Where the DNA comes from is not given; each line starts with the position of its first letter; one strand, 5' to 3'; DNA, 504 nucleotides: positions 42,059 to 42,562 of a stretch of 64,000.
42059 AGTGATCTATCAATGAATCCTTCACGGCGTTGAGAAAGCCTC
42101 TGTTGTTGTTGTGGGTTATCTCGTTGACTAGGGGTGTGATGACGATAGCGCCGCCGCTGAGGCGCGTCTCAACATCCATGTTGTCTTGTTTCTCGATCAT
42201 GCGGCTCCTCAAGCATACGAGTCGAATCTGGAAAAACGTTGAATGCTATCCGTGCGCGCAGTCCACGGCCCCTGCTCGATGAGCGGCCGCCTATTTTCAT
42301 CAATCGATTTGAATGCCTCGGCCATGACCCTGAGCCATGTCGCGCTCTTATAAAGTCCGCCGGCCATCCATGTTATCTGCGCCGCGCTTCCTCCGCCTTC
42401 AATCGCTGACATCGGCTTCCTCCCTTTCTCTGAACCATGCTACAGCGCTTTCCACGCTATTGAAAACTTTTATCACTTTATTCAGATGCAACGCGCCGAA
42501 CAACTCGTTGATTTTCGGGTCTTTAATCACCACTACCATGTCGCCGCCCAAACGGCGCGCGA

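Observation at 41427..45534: Cluster of four STAS anti-sigma-antagonist genes near the flagellin loci, with no kinase or phosphatase partner in the window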

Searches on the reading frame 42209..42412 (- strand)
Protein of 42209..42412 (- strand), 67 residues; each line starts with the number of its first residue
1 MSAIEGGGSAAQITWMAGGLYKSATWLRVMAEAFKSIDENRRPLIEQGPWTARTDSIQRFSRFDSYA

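Call 3: search_protein_families(library=pfam, proteins=[window:42209-42412:-], max_evalue=0.1)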
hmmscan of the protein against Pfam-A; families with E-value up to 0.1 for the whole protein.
window:42209-42412:- (67 aa): 0 families

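Call 24: search_protein_representatives(protein=window:42209-42412:-)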
Query: 67 residues. Proteins with E-value up to 0.001 (for the whole library): 11; up to 1e-10: 3; up to 1e-30: 0. The best 11 are listed.
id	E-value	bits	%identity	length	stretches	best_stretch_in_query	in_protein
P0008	1.8e-11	59.6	54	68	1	17-66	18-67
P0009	1.9e-11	59.6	48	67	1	5-67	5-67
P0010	7.9e-11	57.6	48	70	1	7-67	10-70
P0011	1.2e-09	53.9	43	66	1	7-66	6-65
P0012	6.3e-09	51.6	46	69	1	5-67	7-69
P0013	2.6e-08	49.7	45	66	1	12-67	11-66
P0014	3.9e-08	49.1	44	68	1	13-67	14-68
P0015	2.6e-07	46.5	51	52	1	16-66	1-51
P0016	6.8e-07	45.2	40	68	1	15-66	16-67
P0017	7.3e-06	41.9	39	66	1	9-66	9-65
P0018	2.1e-05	40.5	38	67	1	6-66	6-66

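Call 28: find_related_loci(query=A4, collection=genome_contigs, flank=10000)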
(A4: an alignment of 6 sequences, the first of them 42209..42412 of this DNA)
Query A4 (67 aa) in genome_contigs; peptide patterns used: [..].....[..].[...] (x = any residue, [..] = any of these).
22 stretches matched a pattern; 5 encode a relative of the query (tblastn E <= 1e-3); 5 distinct loci.
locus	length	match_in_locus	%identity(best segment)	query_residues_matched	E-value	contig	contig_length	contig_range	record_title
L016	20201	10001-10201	99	1-67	2e-42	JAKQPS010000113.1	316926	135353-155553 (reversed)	MAG: bacterium isolate USMO_maxbin.112 k141_590587, whole genome shotgun sequence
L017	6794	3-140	98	22-67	5e-28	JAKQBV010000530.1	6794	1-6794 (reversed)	MAG: bacterium isolate USCA_metabat.19_sub k141_1580152, whole genome shotgun sequence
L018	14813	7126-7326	43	1-67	6e-18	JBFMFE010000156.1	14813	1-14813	MAG: bacterium isolate MAG263 MAG263_156, whole genome shotgun sequence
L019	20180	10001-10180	43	7-66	2e-15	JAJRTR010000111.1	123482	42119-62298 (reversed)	MAG: bacterium isolate Dive96_bin1.91 k141_2944867, whole genome shotgun sequence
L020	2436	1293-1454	44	14-67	1e-14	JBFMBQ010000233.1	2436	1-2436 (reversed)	MAG: bacterium isolate MAG168 MAG168_233, whole genome shotgun sequence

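Call 32: search_protein_families(library=pfam, proteins=[L019:3118-4734:-, L019:5012-6448:-, L019:6530-7741:+, L019:7722-9011:-, L019:10886-12388:-, L018:3484-4518:+, L018:4535-5887:+, L018:6046-6603:+, L018:7878-9299:+, L018:9406-11013:+], max_evalue=0.001)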
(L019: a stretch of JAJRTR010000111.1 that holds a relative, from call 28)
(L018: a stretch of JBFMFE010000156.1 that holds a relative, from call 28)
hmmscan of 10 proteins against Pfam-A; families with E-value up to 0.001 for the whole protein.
L019:3118-4734:- (538 aa): 6 families
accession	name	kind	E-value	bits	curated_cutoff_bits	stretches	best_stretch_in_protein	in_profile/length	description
PF13487.12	HD_5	-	3.8e-34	118.3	27.2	1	359-522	3-169/170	HD domain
PF01590.32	GAF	-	1e-30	107.5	22.4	2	200-339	1-133/133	GAF domain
PF13185.12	GAF_2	-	6.5e-30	104.6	28.6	2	200-340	3-136/136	GAF domain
PF13492.12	GAF_3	-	9e-22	78.3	27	2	201-341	2-129/129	GAF domain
PF01966.28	HD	-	7.9e-13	49.2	22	1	371-492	2-116/116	HD domain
PF08668.18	HDOD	-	0.00088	19.3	22.9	0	366-412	91-135/196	HDOD domain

L019:5012-6448:- (478 aa): 2 families
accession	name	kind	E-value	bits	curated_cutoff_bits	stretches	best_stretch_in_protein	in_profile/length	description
PF01171.26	ATP_bind_3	-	3.8e-49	167.3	27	1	28-208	2-182/182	PP-loop family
PF11734.13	TilS_C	-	7.4e-16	57.7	22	1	396-466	1-71/74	TilS substrate C-terminal domain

L019:6530-7741:+ (403 aa): 0 families

L019:7722-9011:- (429 aa): 3 families
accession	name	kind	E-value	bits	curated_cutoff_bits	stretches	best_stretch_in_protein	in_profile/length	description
PF00742.24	Homoserine_dh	-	1.7e-63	214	22.9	1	139-317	1-173/173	Homoserine dehydrogenase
PF03447.22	NAD_binding_3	-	7.3e-19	69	24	1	12-131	1-116/116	Homoserine dehydrogenase, NAD binding domain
PF01842.31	ACT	-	2.8e-10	40.2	27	1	353-414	4-64/66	ACT domain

L019:10886-12388:- (500 aa): 8 families
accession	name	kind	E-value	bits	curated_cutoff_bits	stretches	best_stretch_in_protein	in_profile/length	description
PF14559.12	TPR_19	-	7.2e-09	36.3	25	0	106-139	5-38/68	Tetratricopeptide repeat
PF07719.23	TPR_2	-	1.4e-08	34.6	27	1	167-197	3-33/34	Tetratricopeptide repeat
PF13432.12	TPR_16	-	7.5e-08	33.1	32.7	0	171-222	3-54/65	Tetratricopeptide repeat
PF13428.12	TPR_14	-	9.4e-08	32.5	23.5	0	167-207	3-43/44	Tetratricopeptide repeat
PF13181.12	TPR_8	-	1.6e-07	31.3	25.7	1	166-195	2-31/34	Tetratricopeptide repeat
PF13424.12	TPR_12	-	2.9e-07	31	30.1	0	146-194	24-74/77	Tetratricopeptide repeat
PF00515.34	TPR_1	-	3e-06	27.2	27.8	1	166-195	2-31/34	Tetratricopeptide repeat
PF13240.11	Zn_Ribbon_1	-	1.1e-05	25.5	25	1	2-23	1-22/23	zinc-ribbon domain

L018:3484-4518:+ (344 aa): 2 families
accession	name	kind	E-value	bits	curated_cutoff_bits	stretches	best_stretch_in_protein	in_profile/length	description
PF08901.16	DUF1847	-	9.2e-36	123.2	25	1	173-316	10-157/157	Protein of unknown function (DUF1847)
PF02579.22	Nitro_FeMo-Co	-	4e-05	24.3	26.3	1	17-102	3-92/94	Dinitrogenase iron-molybdenum cofactor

L018:4535-5887:+ (450 aa): 13 families
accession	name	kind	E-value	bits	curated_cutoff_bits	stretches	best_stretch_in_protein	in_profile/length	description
PF00158.32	Sigma54_activat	-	1.9e-67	226.6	20.2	1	139-304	2-167/168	Sigma-54 interaction domain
PF25601.1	AAA_lid_14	-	2.2e-26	91.9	27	1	311-390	2-81/87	AAA+ ATPase lid domain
PF14532.12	Sigma54_activ_2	-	6.2e-20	72.3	25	1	142-309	4-138/138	Sigma-54 interaction domain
PF13426.13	PAS_9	-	7.4e-19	68.4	27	1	19-121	2-103/103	PAS domain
PF00989.32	PAS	-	2.2e-16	60.3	22.6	1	13-118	6-112/113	PAS fold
PF02954.25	HTH_8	-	9.1e-13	48.2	22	1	406-442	6-42/42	Bacterial regulatory protein, Fis family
PF08448.16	PAS_4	-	2.4e-12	47.5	23.1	1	14-121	1-107/110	PAS fold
PF07728.20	AAA_5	-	2.7e-07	31.1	22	1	161-280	1-123/139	AAA domain (dynein-related subfamily)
PF18024.7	HTH_50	-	8e-06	25.9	27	1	410-444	16-49/50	Helix-turn-helix domain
PF07724.20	AAA_2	-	1.4e-05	25.7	27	1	159-287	3-132/166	AAA domain (Cdc48 subfamily)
PF13188.13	PAS_8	-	2.9e-05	24.2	21.8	1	9-61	2-54/65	PAS domain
PF01078.27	Mg_chelatase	-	0.00015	21.7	20.3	0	158-184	21-47/207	Magnesium chelatase, subunit ChlI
PF13191.12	AAA_16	-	0.00024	22.1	32.6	1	141-214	5-85/167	AAA ATPase domain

L018:6046-6603:+ (185 aa): 0 families

L018:7878-9299:+ (473 aa): 22 families
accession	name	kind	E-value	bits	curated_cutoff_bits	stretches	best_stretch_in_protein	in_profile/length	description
PF14559.12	TPR_19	-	5e-24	84.8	25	2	250-313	5-68/68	Tetratricopeptide repeat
PF13181.12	TPR_8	-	9.2e-18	63.3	25.7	1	242-269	7-34/34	Tetratricopeptide repeat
PF00515.34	TPR_1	-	2.3e-17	62.4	27.8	0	242-269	7-34/34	Tetratricopeptide repeat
PF23914.1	TPR_CcmH_CycH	-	2.8e-17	63.5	42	1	127-234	45-155/158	Cytochrome c-type biogenesis protein H TPR domain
PF07719.23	TPR_2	-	1.3e-16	59.6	27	0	132-160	1-29/34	Tetratricopeptide repeat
PF13424.12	TPR_12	-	7.6e-16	58.5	30.1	1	168-230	5-75/77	Tetratricopeptide repeat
PF13428.12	TPR_14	-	3.3e-15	55.5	23.5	0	271-312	2-43/44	Tetratricopeptide repeat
PF13432.12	TPR_16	-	2.9e-13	50.4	32.7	0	117-160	16-59/65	Tetratricopeptide repeat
PF13431.12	TPR_17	-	3.3e-10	39.8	24.4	0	259-291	2-34/34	Tetratricopeptide repeat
PF12895.13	ANAPC3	-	1.6e-09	38.4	27.2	0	129-191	20-81/82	Anaphase-promoting complex, cyclosome, subunit 3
PF13414.12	TPR_11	-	2e-08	34.2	26.8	1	173-214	1-42/42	TPR repeat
PF13176.12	TPR_7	-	2.2e-08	34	27.9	0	136-159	3-26/36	Tetratricopeptide repeat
PF13371.12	TPR_9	-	8.1e-08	32.6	35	0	244-311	3-70/73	Tetratricopeptide repeat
PF13374.12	TPR_10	-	2.1e-07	31.2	27.5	0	206-227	8-29/42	Tetratricopeptide repeat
PF13240.11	Zn_Ribbon_1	-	4.1e-06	26.8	25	1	30-50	1-21/23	zinc-ribbon domain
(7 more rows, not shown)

L018:9406-11013:+ (535 aa): 3 families
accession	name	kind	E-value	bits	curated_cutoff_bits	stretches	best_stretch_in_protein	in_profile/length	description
PF02518.31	HATPase_c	-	1.3e-21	77.5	26.4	1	422-533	5-110/111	Histidine kinase-, DNA gyrase B-, and HSP90-like ATPase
PF08448.16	PAS_4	-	1.7e-19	70.5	23.1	1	189-298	1-110/110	PAS fold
PF13188.13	PAS_8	-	0.00085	19.6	21.8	0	64-106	3-45/65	PAS domain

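Call 33: search_protein_families(library=pfam, proteins=[L019:12574-20169:-, L018:12160-14064:+, L018:1343-3286:-, L018:9804-11369:+, L018:1232-2593:+, L019:1308-2297:+, L019:2134-3078:-], max_evalue=0.001)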
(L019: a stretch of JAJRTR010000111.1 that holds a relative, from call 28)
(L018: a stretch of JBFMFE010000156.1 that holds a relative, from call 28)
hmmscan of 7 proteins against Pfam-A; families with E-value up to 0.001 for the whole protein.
L019:12574-20169:- (2531 aa): 2 families
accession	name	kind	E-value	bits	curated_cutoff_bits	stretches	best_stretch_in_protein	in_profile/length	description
PF00041.27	fn3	-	4.9e-08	33.5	25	0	1433-1519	13-76/84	Fibronectin type III domain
PF25788.1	Ig_Rha78A_N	-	0.00018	22.1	27.4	0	1488-1523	59-96/105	Rha78A-like, N-terminal immunoglobulin domain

L018:12160-14064:+ (634 aa): 3 families
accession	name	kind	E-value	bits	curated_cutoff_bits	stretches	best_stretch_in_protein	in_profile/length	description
PF01663.27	Phosphodiest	-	1e-22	81.7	23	1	191-521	1-224/342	Type I phosphodiesterase / nucleotide pyrophosphatase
PF01676.23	Metalloenzyme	-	7.1e-07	29.4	24.3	1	492-571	175-250/252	Metalloenzyme superfamily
PF00884.28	Sulfatase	-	0.00018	21.3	25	1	486-570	210-300/301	Sulfatase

L018:1343-3286:- (647 aa): 3 families
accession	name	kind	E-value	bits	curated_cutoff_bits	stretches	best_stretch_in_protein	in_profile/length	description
PF02754.22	CCG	-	1.5e-12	47.9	20.6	1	530-619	1-84/85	Cysteine-rich domain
PF13183.11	Fer4_8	-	1.3e-08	35.7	27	1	247-328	7-68/68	4Fe-4S dicluster domain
PF13534.11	Fer4_17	-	3.4e-07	31.1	22.2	1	247-329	4-61/61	4Fe-4S dicluster domain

L018:9804-11369:+ (521 aa): 1 family
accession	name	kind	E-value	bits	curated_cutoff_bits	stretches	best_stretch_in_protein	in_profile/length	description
PF00072.30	Response_reg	-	3.6e-17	63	30.2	1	408-518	1-110/111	Response regulator receiver domain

L018:1232-2593:+ (453 aa): 0 families

L019:1308-2297:+ (329 aa): 0 families

L019:2134-3078:- (314 aa): 1 family
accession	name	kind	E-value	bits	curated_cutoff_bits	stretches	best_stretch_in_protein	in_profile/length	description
PF00294.29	PfkB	-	1.5e-28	100.5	25.8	1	10-285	3-285/302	pfkB family carbohydrate kinase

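Call 41: predict_structure(alignment_id=A3)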
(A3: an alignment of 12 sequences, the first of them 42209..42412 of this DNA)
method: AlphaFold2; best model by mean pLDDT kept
length: 67 residues; sequences in the alignment: 12
mean_pLDDT: 65.7   pTM: 0.39
mean pLDDT of the five models: 65.7, 64.5, 59.9, 57.3, 57.0
residues with pLDDT >= 90: 0; 70-90: 28; 50-70: 36; < 50: 3
segments of 3 or more residues with pLDDT < 50: none
pLDDT, mean of each block of 10 residues (from residue 1): 52 68 74 75 70 61 56
secondary structure, 60 per line:
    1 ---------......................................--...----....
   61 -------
elements in order: H10-47 H57-60

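Call 44: search_protein_families(library=ncbifam, proteins=[window:42209-42412:-], max_evalue=0.01)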
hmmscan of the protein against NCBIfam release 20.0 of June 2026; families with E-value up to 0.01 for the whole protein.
window:42209-42412:- (67 aa): 0 families

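Call 50: find_related_loci(query=A4, collection=metagenome_contigs, flank=10000)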
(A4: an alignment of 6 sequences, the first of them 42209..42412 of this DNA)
Query A4 (67 aa) in metagenome_contigs; peptide patterns used: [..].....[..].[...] (x = any residue, [..] = any of these).
17 stretches matched a pattern; 5 encode a relative of the query (tblastn E <= 1e-3); 5 distinct loci.
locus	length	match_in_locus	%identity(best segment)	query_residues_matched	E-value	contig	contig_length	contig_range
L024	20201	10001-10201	99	1-67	1e-42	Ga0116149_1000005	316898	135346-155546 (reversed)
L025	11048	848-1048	96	1-67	2e-41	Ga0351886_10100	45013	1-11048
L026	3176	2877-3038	44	14-67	7e-15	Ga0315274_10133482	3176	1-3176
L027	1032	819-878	65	48-67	2e-6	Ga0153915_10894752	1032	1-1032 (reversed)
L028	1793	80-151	50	43-66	4e-4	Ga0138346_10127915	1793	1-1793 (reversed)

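Call 51: find_homologous_proteins(query=A3, max_evalue=0.001)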
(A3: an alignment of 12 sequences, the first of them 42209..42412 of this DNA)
Query A3 (12 sequences) (67 aa, profile of the alignment): 24 proteins with E <= 0.001 among 76 candidates.
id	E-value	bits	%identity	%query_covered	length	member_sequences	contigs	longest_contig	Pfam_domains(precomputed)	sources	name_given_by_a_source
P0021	4.4e-27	111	100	100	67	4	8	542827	-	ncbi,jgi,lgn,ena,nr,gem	ncbi:MAG TPA: hypothetical protein PLK80_13715 [bacterium]|nr:MAG: hypothetical protein BWY28_00081 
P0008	6.8e-27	111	59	69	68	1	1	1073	-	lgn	-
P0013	5.2e-26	108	45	84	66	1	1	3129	-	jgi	jgi:hypothetical protein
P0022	1.9e-25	106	50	81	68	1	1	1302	-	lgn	-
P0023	4.3e-25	105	54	100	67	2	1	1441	-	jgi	jgi:hypothetical protein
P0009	2.4e-24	103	46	100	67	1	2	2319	-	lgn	-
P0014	2.6e-24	102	44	81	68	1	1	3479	-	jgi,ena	-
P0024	6.4e-24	101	44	81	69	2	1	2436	-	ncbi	ncbi:MAG: hypothetical protein AB1546_06650 [bacterium]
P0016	7.4e-24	101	47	70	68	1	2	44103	-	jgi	-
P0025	9.0e-24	101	46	100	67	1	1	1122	-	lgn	-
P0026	1.1e-23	100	53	81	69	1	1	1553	-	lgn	-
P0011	3.3e-23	99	43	90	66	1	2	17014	-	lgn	-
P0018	6.4e-23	98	38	99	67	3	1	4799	-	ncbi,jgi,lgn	jgi:hypothetical protein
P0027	1.4e-22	97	57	100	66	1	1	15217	-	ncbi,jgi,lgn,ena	ncbi:MAG: hypothetical protein WCX65_16330 [bacterium]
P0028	1.6e-22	97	44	88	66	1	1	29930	-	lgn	-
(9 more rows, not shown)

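Call 52: find_encoding_contigs(protein=P0016, flank=10000, max_places=1)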
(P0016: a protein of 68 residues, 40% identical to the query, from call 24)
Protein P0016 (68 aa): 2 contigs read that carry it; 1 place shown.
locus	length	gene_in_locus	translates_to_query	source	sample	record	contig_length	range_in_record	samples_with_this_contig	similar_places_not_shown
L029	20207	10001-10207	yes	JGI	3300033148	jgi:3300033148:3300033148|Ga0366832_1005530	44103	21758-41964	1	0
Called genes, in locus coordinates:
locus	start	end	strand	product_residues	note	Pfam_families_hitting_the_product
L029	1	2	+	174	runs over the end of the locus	PF13424:TPR_12 (faint), PF13428:TPR_14 (faint), PF21033:RMD1-3 (faint), PF00515:TPR_1 (faint), PF07719:TPR_2 (faint), PF13181:TPR_8 (faint), PF13414:TPR_11 (faint), PF14559:TPR_19 (faint)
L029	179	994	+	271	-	PF01618:MotA_ExbB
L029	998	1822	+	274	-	PF13677:MotB_plug, PF00691:OmpA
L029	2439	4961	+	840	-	PF00317:Ribonuc_red_lgN, PF02867:Ribonuc_red_lgC, PF12637:TSCPD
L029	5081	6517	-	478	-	PF01171:ATP_bind_3, PF11734:TilS_C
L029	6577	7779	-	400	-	PF01676:Metalloenzyme, PF10143:PhosphMutase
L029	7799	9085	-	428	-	PF03447:NAD_binding_3, PF00742:Homoserine_dh, PF01842:ACT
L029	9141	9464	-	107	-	-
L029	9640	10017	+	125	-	PF01740:STAS, PF13466:STAS_2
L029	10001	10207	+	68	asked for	-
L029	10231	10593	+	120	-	PF01740:STAS, PF13466:STAS_2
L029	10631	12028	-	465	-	PF24460:DUF7575 (weak), PF12895:ANAPC3 (faint), PF25062:ARM_TT21_N (faint), PF00515:TPR_1 (faint), PF07719:TPR_2 (faint), PF13174:TPR_6 (faint), PF13432:TPR_16, PF14559:TPR_19 (weak), +9 more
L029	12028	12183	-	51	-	-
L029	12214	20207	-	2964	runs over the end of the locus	PF00041:fn3 (faint), PF25788:Ig_Rha78A_N (faint)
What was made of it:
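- Recurrent neighbours in distant loci are a Zn-ribbon/TPR protein and a giant fn3 surface protein (calls 32, 33, 52).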

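Call 53: find_encoding_contigs(protein=P0028, flank=10000, max_places=1)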
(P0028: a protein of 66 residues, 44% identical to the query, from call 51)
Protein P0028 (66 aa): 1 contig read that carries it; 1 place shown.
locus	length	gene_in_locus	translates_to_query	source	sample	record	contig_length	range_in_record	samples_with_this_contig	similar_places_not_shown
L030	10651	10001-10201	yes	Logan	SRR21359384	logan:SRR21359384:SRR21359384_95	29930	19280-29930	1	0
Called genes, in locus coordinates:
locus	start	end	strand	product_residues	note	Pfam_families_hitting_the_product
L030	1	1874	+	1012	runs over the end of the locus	PF03958:Secretin_N, PF00263:Secretin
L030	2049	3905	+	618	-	PF02771:Acyl-CoA_dh_N, PF02770:Acyl-CoA_dh_M, PF00441:Acyl-CoA_dh_1, PF22924:ACOX_C_alpha1 (weak), PF12806:Acyl-CoA_dh_C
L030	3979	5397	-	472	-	-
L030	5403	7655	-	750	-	-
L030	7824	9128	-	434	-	PF03447:NAD_binding_3, PF00742:Homoserine_dh, PF01842:ACT, PF22629:ACT_AHAS_ss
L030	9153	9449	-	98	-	-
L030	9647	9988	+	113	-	PF01740:STAS, PF13466:STAS_2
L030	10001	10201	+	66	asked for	-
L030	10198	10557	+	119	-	PF01740:STAS, PF13466:STAS_2 (weak)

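Call 54: find_encoding_contigs(protein=P0011, flank=10000, max_places=1)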
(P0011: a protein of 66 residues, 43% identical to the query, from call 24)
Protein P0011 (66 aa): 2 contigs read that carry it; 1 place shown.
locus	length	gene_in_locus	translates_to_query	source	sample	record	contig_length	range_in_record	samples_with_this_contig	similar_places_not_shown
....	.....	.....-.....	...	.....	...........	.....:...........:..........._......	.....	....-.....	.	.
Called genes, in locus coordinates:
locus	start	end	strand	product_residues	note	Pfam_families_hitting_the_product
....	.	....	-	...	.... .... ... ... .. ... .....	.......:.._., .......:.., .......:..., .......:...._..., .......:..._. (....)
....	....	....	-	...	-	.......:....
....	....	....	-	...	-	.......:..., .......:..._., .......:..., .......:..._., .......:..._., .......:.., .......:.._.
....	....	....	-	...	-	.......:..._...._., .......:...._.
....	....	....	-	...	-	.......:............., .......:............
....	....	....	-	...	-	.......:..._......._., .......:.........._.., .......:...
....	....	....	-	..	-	-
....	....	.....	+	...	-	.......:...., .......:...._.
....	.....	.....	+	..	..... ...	-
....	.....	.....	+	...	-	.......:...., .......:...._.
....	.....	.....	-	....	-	?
